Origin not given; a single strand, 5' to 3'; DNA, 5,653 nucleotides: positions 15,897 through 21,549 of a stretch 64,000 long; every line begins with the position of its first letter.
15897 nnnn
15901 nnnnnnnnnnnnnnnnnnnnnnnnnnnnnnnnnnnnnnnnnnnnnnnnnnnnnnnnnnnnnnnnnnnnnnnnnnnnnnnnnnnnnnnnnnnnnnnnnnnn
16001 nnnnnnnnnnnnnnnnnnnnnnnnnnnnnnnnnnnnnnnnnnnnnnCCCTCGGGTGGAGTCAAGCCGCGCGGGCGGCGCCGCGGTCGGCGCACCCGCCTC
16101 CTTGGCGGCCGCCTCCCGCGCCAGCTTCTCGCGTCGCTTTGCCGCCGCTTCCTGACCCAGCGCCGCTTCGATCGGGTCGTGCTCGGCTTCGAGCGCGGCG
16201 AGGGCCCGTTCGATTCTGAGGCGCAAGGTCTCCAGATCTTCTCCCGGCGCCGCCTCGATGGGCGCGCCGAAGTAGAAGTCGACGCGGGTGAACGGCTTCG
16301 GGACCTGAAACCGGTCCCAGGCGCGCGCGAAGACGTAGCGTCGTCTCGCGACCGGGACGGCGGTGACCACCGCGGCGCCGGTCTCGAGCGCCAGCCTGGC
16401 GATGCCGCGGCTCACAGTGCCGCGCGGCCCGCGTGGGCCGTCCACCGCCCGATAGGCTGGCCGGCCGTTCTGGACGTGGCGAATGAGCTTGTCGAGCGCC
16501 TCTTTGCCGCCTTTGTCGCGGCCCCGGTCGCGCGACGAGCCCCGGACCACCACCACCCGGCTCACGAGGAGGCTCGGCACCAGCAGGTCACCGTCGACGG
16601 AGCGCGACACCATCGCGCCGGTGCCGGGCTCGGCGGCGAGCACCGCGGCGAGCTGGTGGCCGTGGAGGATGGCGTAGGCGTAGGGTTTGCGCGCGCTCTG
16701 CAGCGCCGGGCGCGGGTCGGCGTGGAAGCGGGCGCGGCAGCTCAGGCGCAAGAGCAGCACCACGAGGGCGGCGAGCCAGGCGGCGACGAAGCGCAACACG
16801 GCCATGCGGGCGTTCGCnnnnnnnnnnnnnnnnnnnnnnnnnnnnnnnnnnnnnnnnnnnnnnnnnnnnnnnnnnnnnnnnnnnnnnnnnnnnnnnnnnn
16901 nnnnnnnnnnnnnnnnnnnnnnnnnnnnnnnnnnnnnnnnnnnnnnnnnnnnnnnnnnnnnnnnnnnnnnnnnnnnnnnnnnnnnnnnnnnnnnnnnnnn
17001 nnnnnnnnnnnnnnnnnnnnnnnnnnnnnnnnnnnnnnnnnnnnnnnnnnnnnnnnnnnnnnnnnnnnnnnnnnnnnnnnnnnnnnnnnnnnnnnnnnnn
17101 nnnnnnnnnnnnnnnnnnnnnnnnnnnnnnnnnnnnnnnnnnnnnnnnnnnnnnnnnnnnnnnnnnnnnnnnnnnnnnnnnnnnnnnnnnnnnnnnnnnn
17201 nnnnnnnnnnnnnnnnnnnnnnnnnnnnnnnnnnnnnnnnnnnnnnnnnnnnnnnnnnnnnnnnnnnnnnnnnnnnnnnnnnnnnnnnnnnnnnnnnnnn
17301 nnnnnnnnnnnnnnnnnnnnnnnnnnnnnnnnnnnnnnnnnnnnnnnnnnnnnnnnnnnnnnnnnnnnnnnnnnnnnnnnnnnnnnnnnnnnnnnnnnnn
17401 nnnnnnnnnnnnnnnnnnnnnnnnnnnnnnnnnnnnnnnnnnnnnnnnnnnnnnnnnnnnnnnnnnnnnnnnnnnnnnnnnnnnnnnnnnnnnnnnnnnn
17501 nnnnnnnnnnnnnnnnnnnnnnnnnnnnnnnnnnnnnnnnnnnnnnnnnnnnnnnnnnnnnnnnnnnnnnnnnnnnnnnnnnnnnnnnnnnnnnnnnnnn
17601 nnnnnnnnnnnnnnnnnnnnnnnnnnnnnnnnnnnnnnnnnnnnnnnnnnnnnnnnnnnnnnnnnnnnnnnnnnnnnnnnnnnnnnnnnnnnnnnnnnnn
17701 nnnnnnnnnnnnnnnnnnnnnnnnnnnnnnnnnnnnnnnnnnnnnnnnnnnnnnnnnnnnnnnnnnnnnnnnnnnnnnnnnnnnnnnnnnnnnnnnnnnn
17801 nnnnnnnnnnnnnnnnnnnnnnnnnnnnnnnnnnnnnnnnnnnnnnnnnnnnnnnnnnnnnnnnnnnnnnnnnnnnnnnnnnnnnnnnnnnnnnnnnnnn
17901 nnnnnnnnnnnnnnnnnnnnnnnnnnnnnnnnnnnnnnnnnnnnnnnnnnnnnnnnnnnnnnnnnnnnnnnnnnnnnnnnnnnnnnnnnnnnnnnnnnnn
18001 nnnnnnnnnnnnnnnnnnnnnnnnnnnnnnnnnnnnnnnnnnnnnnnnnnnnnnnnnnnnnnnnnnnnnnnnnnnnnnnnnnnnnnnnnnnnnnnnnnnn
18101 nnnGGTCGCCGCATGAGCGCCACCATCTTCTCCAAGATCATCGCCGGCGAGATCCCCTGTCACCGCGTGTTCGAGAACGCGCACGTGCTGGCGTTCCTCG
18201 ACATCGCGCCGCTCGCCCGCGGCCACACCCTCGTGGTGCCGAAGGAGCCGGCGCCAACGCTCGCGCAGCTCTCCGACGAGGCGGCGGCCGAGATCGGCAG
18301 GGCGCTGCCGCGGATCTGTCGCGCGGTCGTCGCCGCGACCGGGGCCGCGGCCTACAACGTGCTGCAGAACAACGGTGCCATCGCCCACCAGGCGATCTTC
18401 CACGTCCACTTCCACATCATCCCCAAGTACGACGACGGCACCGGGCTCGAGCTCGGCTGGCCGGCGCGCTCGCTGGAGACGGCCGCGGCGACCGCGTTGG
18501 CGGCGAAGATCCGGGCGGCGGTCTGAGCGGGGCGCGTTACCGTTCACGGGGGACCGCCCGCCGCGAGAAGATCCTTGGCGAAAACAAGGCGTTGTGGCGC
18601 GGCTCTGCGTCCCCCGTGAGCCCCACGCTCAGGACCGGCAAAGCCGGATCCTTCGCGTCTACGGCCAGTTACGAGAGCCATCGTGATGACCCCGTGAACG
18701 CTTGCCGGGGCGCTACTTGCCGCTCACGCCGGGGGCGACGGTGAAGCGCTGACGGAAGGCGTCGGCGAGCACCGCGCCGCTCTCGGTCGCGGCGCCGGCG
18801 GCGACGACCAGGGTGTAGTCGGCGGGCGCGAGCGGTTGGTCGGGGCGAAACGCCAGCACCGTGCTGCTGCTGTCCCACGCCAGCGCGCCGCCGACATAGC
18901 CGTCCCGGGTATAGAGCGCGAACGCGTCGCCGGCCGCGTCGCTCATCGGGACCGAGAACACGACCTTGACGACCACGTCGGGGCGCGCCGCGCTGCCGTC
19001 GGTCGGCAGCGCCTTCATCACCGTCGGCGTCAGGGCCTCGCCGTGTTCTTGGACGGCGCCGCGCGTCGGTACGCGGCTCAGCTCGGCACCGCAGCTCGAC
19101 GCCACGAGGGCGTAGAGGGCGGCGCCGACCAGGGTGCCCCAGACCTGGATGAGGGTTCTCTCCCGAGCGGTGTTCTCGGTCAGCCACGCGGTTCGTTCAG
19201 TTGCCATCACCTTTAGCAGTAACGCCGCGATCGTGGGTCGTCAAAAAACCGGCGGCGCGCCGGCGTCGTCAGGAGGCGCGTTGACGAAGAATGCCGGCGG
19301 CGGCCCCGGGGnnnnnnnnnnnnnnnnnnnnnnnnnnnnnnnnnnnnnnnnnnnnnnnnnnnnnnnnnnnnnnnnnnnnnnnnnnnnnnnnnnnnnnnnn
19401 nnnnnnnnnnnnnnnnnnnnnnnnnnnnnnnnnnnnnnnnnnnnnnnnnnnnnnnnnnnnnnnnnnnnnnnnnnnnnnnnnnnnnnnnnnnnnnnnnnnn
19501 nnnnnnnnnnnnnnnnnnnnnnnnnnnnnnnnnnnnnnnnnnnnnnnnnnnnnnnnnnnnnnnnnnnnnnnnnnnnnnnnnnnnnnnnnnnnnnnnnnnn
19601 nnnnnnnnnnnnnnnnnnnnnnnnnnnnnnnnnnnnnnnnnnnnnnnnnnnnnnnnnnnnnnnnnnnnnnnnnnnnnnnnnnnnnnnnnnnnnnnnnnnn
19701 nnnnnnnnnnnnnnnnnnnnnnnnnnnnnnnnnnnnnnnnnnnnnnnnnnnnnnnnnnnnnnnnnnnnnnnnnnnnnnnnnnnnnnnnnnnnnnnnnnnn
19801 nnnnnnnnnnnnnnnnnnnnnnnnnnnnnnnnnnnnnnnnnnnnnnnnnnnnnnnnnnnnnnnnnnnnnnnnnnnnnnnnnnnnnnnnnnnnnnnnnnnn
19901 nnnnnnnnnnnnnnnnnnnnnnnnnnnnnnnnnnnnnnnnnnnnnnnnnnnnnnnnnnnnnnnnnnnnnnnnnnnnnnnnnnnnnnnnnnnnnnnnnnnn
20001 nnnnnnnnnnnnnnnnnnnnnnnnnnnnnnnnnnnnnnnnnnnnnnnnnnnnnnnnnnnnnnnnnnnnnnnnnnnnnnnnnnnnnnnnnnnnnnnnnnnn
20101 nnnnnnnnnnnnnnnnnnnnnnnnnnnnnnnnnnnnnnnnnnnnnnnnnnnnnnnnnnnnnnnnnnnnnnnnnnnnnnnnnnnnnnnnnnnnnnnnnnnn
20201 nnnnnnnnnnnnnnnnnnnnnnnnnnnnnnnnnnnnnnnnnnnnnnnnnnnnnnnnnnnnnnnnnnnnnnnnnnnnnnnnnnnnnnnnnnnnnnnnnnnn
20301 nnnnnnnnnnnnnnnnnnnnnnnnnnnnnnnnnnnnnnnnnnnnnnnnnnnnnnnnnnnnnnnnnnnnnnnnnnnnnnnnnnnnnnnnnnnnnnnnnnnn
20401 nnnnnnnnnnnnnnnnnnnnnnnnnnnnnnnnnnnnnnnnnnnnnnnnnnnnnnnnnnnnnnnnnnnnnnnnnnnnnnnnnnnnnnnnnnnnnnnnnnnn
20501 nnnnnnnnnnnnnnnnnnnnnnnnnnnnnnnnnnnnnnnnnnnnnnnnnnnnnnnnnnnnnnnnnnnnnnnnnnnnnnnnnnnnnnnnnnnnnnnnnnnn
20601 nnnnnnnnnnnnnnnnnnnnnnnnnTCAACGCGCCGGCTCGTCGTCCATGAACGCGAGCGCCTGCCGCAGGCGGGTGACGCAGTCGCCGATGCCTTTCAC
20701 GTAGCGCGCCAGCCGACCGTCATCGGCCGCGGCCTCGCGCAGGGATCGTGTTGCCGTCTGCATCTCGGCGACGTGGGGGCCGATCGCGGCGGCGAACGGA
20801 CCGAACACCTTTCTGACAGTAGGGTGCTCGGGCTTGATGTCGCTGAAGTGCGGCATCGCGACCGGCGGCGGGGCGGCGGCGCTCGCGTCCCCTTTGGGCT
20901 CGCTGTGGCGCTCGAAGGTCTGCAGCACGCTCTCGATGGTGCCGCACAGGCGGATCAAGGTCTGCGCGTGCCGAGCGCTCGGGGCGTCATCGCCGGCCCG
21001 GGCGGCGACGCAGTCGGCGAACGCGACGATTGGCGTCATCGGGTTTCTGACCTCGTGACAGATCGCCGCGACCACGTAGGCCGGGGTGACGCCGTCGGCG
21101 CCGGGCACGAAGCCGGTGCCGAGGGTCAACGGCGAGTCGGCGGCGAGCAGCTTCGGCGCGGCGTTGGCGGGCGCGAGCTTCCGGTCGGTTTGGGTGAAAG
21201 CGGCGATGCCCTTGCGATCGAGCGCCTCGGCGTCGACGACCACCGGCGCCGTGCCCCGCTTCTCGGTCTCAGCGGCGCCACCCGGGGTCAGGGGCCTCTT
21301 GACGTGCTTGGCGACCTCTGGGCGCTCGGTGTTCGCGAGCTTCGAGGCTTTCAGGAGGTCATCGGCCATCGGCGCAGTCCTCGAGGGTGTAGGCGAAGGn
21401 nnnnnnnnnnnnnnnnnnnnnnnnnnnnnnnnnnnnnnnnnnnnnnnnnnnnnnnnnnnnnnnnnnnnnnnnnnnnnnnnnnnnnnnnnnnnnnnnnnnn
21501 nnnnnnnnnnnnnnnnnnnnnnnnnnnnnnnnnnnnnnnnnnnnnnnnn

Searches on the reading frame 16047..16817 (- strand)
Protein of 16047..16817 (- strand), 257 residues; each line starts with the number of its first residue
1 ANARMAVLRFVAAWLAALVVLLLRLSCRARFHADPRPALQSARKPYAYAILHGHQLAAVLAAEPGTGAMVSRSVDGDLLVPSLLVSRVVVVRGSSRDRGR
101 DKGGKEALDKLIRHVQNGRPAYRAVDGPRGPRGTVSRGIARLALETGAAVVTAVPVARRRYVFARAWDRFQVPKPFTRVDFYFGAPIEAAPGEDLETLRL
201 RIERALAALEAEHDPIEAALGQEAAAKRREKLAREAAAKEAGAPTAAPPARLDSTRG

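Call 46: search_protein_families(library=pfam, proteins=[window:16047-16817:-], max_evalue=0.0001)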
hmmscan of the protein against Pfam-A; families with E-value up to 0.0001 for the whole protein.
window:16047-16817:- (257 aa): 1 family
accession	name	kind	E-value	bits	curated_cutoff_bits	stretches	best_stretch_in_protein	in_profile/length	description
PF04028.18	DUF374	-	1.8e-14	53.5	26.8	1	64-132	6-69/69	Domain of unknown function (DUF374)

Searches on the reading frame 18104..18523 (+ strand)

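Call 46: search_protein_families(library=pfam, proteins=[window:18104-18523:+], max_evalue=0.0001)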
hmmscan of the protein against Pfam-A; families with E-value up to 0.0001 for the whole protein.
window:18104-18523:+ (140 aa): 2 families
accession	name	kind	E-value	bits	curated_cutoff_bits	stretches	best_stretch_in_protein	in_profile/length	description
PF01230.28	HIT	-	2.6e-24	86.2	21.5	1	15-110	2-97/98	HIT domain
PF11969.13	DcpS_C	-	4.1e-11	43.8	24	1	7-109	2-103/114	Scavenger mRNA decapping enzyme C-term binding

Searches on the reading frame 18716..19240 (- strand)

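Call 47: search_protein_families(library=pfam, proteins=[window:18716-19240:-], max_evalue=0.0001)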
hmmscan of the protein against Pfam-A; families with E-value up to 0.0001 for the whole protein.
window:18716-19240:- (175 aa): 1 family
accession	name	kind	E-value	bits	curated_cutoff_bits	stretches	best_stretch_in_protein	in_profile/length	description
PF13205.12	Big_5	-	1.5e-05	26.1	23.6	1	71-167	4-104/105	Bacterial Ig-like domain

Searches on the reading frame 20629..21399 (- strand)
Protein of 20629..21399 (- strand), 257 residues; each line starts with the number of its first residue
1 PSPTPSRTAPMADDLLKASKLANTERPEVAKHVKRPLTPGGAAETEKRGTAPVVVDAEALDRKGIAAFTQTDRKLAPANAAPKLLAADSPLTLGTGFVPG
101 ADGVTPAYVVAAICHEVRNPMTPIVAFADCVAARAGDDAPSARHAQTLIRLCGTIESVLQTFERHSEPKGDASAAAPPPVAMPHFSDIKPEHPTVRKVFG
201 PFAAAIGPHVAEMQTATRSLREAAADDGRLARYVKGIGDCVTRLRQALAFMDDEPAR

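Call 47: search_protein_families(library=pfam, proteins=[window:20629-21399:-], max_evalue=0.0001)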
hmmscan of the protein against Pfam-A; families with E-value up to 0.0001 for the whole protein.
window:20629-21399:- (257 aa): 1 family
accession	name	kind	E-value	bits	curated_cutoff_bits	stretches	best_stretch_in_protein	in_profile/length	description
PF00512.31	HisKA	-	3e-05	24.4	26.9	0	109-150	5-45/66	His Kinase A (phospho-acceptor) domain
